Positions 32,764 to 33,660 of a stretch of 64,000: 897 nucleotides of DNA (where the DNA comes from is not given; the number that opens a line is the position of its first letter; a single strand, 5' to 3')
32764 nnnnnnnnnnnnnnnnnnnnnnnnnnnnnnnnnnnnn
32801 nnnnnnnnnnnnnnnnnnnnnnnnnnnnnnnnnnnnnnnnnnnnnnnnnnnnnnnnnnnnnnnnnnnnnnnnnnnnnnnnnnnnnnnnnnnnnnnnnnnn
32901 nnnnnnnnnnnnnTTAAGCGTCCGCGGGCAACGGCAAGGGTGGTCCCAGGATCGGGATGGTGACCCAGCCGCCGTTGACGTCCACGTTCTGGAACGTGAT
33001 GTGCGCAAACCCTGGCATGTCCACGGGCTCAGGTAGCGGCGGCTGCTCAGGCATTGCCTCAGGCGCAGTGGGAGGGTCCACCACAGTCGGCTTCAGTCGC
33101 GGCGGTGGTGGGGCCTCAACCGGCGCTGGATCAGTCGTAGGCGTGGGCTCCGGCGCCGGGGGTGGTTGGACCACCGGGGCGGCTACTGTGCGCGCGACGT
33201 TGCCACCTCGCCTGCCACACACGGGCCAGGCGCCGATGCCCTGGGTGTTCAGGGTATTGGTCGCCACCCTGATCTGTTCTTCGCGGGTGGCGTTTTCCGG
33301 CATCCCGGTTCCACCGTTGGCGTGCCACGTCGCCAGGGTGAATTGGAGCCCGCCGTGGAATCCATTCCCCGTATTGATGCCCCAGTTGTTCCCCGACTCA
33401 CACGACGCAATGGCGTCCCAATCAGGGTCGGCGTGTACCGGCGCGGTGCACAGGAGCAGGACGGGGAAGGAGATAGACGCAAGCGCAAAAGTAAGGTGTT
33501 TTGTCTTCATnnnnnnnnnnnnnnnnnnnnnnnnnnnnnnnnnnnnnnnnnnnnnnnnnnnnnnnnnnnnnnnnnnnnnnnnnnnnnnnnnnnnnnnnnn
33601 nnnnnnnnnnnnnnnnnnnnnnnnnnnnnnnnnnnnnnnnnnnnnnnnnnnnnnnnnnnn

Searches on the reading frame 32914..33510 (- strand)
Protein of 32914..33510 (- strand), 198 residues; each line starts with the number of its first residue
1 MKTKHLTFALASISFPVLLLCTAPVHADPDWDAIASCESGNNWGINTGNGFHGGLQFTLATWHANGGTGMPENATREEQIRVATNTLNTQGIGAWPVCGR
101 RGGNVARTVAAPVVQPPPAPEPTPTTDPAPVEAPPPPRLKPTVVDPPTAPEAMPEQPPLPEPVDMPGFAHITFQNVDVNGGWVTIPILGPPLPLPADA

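Call 31: search_protein_families(library=phrogs, proteins=[window:32914-33510:-], max_evalue=0.001)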
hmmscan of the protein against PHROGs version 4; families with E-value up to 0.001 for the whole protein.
window:32914-33510:- (198 aa): 2 families
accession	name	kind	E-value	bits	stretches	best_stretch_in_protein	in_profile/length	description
phrog_29757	-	other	2.4e-33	116.4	1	2-139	4-145/201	transglycosylase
phrog_6090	-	tail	1.4e-05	23.9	1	26-107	1483-1583/1853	tail length tape measure protein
